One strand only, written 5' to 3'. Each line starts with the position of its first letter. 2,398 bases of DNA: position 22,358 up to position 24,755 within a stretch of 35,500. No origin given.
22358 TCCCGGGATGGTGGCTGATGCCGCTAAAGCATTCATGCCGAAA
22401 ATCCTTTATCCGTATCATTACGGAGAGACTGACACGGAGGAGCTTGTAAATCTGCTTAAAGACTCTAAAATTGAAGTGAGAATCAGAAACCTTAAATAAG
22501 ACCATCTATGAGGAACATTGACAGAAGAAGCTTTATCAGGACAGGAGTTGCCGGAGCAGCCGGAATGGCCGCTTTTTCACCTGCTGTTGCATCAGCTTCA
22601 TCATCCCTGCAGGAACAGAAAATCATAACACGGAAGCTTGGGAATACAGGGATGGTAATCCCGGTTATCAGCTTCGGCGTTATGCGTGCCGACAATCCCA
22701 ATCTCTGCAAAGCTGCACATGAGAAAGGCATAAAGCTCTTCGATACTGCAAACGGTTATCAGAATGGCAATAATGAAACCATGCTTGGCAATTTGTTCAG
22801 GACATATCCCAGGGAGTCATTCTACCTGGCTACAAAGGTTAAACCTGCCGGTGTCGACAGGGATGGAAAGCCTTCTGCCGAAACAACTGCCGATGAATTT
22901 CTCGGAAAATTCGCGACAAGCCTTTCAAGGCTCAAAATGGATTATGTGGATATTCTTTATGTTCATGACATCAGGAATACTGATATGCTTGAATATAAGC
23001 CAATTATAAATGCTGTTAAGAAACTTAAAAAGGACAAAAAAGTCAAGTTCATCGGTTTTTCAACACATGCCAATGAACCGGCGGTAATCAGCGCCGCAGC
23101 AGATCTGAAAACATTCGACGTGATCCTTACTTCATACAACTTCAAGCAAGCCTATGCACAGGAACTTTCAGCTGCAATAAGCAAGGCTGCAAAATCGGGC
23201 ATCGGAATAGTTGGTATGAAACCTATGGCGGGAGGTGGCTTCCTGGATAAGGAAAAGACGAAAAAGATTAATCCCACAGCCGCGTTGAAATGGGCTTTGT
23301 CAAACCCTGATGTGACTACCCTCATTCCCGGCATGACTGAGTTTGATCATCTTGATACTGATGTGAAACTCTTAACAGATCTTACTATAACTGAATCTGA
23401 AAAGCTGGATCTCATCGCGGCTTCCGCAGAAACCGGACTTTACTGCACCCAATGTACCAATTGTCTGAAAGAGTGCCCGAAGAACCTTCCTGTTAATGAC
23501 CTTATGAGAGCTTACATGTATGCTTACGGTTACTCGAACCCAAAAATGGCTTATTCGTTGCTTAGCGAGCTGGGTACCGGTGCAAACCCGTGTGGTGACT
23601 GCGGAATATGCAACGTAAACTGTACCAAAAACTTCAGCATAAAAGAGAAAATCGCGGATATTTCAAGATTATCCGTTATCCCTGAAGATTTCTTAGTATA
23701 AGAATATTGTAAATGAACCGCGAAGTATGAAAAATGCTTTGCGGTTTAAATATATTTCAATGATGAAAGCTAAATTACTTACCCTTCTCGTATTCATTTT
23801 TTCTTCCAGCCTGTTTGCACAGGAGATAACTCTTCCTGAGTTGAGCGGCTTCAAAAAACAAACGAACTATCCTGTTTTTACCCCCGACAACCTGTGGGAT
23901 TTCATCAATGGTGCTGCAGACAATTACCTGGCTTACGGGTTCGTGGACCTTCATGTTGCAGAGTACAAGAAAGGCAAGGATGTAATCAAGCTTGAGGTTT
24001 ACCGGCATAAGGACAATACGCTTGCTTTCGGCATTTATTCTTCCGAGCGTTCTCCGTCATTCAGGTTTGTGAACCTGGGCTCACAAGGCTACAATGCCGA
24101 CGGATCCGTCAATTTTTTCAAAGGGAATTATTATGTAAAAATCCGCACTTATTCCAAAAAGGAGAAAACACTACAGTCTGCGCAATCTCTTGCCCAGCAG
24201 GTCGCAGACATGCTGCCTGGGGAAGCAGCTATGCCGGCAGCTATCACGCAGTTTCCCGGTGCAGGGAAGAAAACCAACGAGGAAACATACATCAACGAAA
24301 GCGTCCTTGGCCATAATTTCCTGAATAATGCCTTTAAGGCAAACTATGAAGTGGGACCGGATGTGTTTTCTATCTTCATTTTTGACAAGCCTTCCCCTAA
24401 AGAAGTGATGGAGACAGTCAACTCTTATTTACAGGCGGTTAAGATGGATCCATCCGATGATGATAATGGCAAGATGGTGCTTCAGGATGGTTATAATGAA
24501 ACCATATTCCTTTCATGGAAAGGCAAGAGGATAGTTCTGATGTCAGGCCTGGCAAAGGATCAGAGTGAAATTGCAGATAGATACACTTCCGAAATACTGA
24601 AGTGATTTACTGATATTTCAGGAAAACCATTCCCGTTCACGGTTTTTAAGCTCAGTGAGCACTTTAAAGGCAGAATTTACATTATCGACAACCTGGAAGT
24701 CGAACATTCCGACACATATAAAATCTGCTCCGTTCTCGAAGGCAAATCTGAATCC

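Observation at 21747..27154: Convergent periplasmic redox island: ImcH-like heptaheme quinol-dehydrogenase-type cytochrome, two Tat-exported enzymes and two secreted unknowns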

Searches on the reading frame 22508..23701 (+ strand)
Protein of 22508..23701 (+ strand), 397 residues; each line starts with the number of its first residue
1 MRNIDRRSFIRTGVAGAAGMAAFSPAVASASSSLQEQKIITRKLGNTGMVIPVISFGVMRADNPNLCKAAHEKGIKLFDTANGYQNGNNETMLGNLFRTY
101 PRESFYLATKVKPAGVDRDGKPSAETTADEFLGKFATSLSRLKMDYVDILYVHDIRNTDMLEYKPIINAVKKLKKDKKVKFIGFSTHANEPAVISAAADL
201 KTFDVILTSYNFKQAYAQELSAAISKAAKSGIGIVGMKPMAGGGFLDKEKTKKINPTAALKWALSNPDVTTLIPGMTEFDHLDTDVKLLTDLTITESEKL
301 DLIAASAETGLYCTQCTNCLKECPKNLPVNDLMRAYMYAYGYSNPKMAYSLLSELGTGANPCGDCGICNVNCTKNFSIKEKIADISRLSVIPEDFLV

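Call 3: search_protein_families(library=pfam, proteins=[window:22508-23701:+], max_evalue=0.01)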
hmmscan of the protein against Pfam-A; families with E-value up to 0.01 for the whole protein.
window:22508-23701:+ (397 aa): 5 families
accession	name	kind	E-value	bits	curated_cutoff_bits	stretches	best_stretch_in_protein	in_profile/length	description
PF00248.27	Aldo_ket_red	-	1e-31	110.5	24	1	66-255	24-206/291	Aldo/keto reductase family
PF13187.11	Fer4_9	-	6.1e-06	26.6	27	1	312-375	1-50/52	4Fe-4S dicluster domain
PF13534.11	Fer4_17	-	2.4e-05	25.2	22.2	1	313-376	2-60/61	4Fe-4S dicluster domain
PF13183.11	Fer4_8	-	3.3e-05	24.8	27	1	312-375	4-67/68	4Fe-4S dicluster domain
PF10518.14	TAT_signal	-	0.004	17.5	22.7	0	3-22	1-20/21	TAT (twin-arginine translocation) pathway signal sequence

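Call 4: search_protein_families(library=ncbifam, proteins=[window:22508-23701:+], max_evalue=0.01)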
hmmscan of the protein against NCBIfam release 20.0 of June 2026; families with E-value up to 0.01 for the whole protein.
window:22508-23701:+ (397 aa): 7 families
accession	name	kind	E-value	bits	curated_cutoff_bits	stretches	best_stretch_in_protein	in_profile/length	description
NF049922.1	MethglyxlRedYdjG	equivalog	1.3e-11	44.1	550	1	67-210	42-192/326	NADH-dependent methylglyoxal reductase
NF007388.0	PRK09912.1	subfamily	3.7e-11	42.5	448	1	44-245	18-230/346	L-glyceraldehyde 3-phosphate reductase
TIGR01293.1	Kv_beta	subfamily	1.4e-10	40.8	365.4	1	53-155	23-124/319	voltage-dependent potassium channel subunit beta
NF007695.0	PRK10376.1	subfamily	6.8e-09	35.2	280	1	67-301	46-284/290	oxidoreductase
NF008377.0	PRK11172.1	equivalog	1.5e-07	30.9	327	1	50-300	2-245/267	2,5-didehydrogluconate reductase DkgB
NF008598.0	PRK11565.1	equivalog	5.6e-06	25.6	425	1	46-186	10-139/275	2,5-didehydrogluconate reductase DkgA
TIGR00314.1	cdhA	equivalog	0.00016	19.6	781.3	1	308-383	396-460/784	CO dehydrogenase/acetyl-CoA synthase complex subunit alpha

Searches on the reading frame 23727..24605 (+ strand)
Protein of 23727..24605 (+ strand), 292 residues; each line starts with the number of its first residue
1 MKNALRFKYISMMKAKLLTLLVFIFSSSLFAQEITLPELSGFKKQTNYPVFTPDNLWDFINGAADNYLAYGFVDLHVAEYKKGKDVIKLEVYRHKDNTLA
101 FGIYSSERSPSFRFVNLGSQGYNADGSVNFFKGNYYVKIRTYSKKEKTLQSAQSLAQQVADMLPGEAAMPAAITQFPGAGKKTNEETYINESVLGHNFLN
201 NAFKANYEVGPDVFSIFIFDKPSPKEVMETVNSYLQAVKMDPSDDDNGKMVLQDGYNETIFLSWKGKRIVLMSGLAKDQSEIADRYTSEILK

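Call 3: search_protein_families(library=pfam, proteins=[window:23727-24605:+], max_evalue=0.01)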
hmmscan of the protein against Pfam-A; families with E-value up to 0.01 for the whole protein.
window:23727-24605:+ (292 aa): 1 family
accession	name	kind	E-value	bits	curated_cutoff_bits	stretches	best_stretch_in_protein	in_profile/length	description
PF20244.3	DUF6599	-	1.6e-46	158.6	27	1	41-221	3-185/186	Family of unknown function (DUF6599)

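Call 4: search_protein_families(library=ncbifam, proteins=[window:23727-24605:+], max_evalue=0.01)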
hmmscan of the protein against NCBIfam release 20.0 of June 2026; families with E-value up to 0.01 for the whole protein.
window:23727-24605:+ (292 aa): 0 families

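Call 44: find_homologous_proteins(query=window:23727-24605:+)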
Query window:23727-24605:+ (292 aa): 1537 proteins with E <= 0.001 among 1965 candidates; the best 120 are listed.
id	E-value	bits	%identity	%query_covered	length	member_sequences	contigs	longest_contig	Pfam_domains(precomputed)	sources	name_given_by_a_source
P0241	9.8e-189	644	99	100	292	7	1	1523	PF20244.4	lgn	-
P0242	1.6e-166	571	89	96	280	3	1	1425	PF20244.4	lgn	-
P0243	4.6e-153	527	82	96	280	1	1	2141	PF20244.4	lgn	-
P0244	8.4e-148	509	80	96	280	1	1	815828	PF20244.4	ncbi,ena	-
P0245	5.7e-147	507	82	90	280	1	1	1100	PF20244.4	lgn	-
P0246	6.4e-147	506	79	96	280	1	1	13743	PF20244.4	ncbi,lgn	-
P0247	1.0e-146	506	79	97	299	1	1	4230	PF20244.4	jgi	-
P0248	5.3e-146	503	77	96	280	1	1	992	PF20244.4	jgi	-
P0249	1.2e-143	496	79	94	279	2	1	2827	PF20244.4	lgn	-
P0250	3.9e-140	484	75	96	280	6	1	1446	PF20244.4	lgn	-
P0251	1.6e-139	482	75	96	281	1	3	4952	PF20244.4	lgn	-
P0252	6.5e-139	480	75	96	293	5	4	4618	PF20244.4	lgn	-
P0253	9.1e-138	476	76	96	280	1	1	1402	PF20244.4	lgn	-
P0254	1.5e-137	476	74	96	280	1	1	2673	PF20244.4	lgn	-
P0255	6.0e-137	474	74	96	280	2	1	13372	PF20244.4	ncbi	ncbi:MAG: DUF6599 family protein [Methanosarcina sp.]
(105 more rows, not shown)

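Call 52: predict_structure(alignment_id=A2)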
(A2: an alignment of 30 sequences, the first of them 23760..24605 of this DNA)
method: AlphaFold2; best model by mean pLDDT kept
length: 281 residues; sequences in the alignment: 30
mean_pLDDT: 77.0   pTM: 0.69
mean pLDDT of the five models: 77.0, 75.5, 74.7, 73.8, 71.9
residues with pLDDT >= 90: 61; 70-90: 136; 50-70: 64; < 50: 20
segments of 3 or more residues with pLDDT < 50: 9-20, 181-184
pLDDT, mean of each block of 10 residues (from residue 1): 50 45 82 82 71 60 88 92 67 54 69 79 86 91 92 76 81 57 53 84 87 89 84 87 74 92 88 91 85
secondary structure, 60 per line:
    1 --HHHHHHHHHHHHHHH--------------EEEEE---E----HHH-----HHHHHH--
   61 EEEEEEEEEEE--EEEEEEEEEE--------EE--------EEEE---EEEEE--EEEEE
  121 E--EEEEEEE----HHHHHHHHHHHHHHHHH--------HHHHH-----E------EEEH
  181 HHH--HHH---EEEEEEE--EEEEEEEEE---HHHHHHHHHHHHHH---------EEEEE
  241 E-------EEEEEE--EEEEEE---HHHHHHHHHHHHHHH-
elements in order: H3-17 E32-36 H53-58 E61-71 E74-83 E102-105 E109-113 E116-121 E124-130 H135-151 H160-164 E177-179 H180-183 E192-198 E201-209 H213-226 E236-241 E249-254 E257-262 H266-280

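Call 55: fold_search(model_id=the predicted structure, library=pdb)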
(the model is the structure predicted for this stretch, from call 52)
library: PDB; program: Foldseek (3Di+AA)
matches with E <= 10: 1012; with E <= 0.001: 6
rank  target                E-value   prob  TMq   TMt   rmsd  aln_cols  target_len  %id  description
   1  3k8j                  1.2e-04  0.93  0.21  0.23  16.5       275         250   12  Structure of crystal form III of TP0453 (released 2010-10-27)
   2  3k8i                  2.8e-04  0.95  0.24  0.26  16.6       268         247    8  Structure of crystal form IV of TP0453 (released 2010-10-27)
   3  3k8h_A                4.2e-04  0.95  0.25  0.27  17.6       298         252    9  Structure of crystal form I of TP0453 (released 2010-10-27)
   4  3k8g_A                7.3e-04  0.97  0.27  0.29  17.2       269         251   11  Structure of crystal form I of TP0453 (released 2010-10-27)
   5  3k8h_B                7.3e-04  0.85  0.22  0.24  16.9       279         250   11  Structure of crystal form I of TP0453 (released 2010-10-27)
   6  3k8g_B                9.7e-04  0.93  0.25  0.28  17.0       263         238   11  Structure of crystal form I of TP0453 (released 2010-10-27)
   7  2awa_D                5.6e-03  0.13  0.14  0.11  16.4       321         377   10  Crystal structure of DNA polymerase III, beta chain (EC 2.7.7.7) (np_344555.1) from STREPTOCOCCUS PNEUMONIAE TIGR4 at  (released 2005-09-20)
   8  7pi1_BBB              8.2e-03  0.10  0.12  0.08  21.4       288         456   11  Bacillus subtilis PabB (released 2022-09-07)
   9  2v43_B                8.7e-03  0.54  0.22  0.22  15.3       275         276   12  Crystal structure of RseB: a sensor for periplasmic stress response in E. coli (released 2007-08-28)
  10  1e42_A                1.2e-02  0.23  0.15  0.18  17.6       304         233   10  Beta2-adaptin appendage domain, from clathrin adaptor AP2 (released 2000-08-21)
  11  9lmn_B                1.8e-02  0.21  0.13  0.11  17.6       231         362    9  Crystal structure of a polyketide ABM/SchA-like domain-containing protein WhiE-ORFI from Streptomyces coelicolor (released 2025-11-26)
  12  2eua_A                1.8e-02  0.08  0.13  0.10  21.2       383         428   11  Structure and Mechanism of MenF, the Menaquinone-Specific Isochorismate Synthase from Escherichia Coli (released 2006-12-05)
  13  3gse                  1.9e-02  0.07  0.11  0.09  20.6       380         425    8  Crystal structure of menaquinone-specific isochorismate synthase from Yersinia pestis CO92 (released 2009-05-05)
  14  2v42_A                2.1e-02  0.38  0.22  0.21  15.4       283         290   11  Crystal structure of RseB: a sensor for periplasmic stress response in E. coli (released 2007-08-28)
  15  9v86_A                2.3e-02  0.12  0.13  0.08  19.7       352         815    9  Cryo-EM structure of KICSTOR CCC complex (state 3) (released 2025-11-12)
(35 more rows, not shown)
